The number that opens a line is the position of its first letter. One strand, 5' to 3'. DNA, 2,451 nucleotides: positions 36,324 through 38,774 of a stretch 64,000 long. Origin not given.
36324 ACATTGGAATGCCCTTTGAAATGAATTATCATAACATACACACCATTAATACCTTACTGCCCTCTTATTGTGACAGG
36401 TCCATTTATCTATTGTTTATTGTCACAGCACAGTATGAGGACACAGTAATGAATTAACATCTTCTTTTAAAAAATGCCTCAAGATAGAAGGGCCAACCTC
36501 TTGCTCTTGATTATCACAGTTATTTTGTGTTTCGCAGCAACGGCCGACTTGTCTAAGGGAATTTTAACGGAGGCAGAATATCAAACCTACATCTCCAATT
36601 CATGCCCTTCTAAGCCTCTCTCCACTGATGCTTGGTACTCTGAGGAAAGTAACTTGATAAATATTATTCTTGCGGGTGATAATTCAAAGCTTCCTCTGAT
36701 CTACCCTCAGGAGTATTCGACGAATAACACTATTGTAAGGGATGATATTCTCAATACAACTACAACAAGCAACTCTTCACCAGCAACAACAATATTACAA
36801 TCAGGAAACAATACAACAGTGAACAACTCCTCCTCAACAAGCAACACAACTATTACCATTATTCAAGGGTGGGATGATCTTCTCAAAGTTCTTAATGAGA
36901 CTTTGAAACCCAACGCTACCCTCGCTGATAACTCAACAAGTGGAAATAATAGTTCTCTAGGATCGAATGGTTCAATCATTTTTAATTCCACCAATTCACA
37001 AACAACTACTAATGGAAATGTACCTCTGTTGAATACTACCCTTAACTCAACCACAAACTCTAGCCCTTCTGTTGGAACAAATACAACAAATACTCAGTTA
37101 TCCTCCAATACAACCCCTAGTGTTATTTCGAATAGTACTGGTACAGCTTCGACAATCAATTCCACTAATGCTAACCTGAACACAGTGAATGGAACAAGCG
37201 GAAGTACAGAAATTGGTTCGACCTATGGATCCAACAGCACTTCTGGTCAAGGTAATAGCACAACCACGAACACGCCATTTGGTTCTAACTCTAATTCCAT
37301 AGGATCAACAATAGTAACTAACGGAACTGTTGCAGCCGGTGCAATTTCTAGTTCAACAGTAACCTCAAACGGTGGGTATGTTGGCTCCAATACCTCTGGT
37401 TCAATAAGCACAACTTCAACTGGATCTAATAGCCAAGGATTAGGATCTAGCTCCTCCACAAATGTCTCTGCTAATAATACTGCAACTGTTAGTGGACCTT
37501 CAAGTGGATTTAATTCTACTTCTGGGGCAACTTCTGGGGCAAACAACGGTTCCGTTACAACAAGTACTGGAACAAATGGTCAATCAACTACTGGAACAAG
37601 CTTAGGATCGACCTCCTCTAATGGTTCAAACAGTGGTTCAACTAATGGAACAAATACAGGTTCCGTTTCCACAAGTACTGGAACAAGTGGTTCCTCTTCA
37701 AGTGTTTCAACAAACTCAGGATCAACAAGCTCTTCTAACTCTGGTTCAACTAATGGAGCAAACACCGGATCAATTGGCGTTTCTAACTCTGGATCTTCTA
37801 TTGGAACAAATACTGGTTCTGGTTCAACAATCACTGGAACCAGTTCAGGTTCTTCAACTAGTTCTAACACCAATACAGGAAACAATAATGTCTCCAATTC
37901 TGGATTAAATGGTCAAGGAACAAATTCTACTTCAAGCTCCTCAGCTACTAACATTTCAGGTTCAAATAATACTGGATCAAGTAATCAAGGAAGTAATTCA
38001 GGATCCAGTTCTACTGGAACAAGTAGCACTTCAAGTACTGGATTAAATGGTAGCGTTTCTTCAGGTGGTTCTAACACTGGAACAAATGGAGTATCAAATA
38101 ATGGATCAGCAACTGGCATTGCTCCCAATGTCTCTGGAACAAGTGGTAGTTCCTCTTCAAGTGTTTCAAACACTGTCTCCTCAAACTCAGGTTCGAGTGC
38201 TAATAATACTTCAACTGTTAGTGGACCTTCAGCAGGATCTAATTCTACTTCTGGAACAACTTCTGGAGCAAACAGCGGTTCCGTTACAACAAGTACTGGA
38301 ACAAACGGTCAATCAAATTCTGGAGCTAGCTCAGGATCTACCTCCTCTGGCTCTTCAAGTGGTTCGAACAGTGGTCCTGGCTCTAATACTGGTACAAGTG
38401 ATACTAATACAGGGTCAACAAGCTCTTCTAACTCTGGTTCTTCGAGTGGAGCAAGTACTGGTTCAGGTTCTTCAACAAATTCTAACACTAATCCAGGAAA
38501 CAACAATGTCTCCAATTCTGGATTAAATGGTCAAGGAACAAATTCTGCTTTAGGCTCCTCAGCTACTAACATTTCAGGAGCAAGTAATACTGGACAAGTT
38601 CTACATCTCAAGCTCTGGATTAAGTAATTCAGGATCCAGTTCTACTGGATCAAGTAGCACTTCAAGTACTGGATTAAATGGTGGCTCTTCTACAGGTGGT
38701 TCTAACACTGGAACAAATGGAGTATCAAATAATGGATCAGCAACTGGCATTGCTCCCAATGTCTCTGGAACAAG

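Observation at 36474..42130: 5.6-kb mucin-like gene assembled from ~0.55-0.9 kb higher-order repeats, with several frame breaks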

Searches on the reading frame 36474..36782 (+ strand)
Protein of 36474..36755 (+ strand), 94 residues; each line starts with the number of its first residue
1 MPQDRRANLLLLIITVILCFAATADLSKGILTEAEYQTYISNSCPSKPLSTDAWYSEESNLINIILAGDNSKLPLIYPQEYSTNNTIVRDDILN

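Call 44: find_homologous_proteins(query=window:36474-36755:+, max_evalue=0.001)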
Query seq(94 aa): 2 candidates shared short words with the query, none scored E <= 0.001.

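Call 57: predict_structure(alignment_id=A3)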
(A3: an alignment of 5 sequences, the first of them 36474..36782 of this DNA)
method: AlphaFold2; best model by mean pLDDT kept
length: 103 residues; sequences in the alignment: 5
mean_pLDDT: 62.7   pTM: 0.29
mean pLDDT of the five models: 62.7, 62.2, 61.4, 59.2, 58.3
residues with pLDDT >= 90: 0; 70-90: 35; 50-70: 43; < 50: 25
segments of 3 or more residues with pLDDT < 50: 76-96
pLDDT, mean of each block of 10 residues (from residue 1): 71 80 54 63 61 80 81 53 44 46 47
secondary structure, 60 per line:
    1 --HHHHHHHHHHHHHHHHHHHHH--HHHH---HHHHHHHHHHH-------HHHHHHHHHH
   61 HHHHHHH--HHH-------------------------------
elements in order: H3-23 H26-29 H33-43 H51-67

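Call 74: search_solved_structures(query=A3, max_evalue=1)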
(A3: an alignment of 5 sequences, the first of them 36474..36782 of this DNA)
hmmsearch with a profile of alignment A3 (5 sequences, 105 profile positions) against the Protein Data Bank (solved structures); distinct sequences matched with E-value up to 1: 0.

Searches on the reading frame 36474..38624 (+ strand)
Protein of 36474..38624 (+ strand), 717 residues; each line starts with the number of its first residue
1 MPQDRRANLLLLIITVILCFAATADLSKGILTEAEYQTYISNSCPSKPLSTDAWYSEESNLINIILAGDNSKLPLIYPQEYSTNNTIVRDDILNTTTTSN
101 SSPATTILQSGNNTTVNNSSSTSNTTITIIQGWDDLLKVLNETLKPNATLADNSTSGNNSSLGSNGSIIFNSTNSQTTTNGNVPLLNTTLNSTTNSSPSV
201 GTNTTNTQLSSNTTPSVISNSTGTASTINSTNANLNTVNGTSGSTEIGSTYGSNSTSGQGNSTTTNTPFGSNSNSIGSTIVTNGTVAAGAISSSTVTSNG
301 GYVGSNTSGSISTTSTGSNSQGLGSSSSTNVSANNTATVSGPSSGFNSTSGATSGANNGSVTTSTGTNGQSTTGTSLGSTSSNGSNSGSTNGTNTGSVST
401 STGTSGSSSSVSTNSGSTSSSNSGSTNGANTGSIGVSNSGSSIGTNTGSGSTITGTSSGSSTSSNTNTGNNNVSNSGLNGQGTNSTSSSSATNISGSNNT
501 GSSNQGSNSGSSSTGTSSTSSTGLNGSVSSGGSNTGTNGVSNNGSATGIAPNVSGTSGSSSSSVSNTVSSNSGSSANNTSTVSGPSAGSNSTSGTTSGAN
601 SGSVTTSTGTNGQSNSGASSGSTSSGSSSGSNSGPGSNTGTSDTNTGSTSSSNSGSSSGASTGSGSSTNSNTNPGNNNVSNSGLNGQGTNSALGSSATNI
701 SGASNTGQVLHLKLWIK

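Call 58: list_cluster_members(proteins=[window:36474-38624:+, window:41756-42127:+, window:41690-42127:+, window:42254-43564:+])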
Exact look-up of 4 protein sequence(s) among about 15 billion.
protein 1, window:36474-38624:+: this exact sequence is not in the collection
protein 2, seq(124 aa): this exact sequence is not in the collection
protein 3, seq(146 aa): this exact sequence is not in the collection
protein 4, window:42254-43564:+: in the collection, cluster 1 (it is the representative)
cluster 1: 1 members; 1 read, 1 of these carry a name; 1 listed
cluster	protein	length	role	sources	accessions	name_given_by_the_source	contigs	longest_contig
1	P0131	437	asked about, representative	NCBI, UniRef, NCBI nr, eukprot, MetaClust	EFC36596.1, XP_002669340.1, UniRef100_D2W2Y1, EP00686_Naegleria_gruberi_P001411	predicted protein [Naegleria gruberi] | Predicted protein n=1 Tax=Naegleria gruberi TaxID=5762 RepID=D2W2Y1_NAEGR | uncharacterized protein NAEGRDRAFT_75751 [Naegleria gruberi]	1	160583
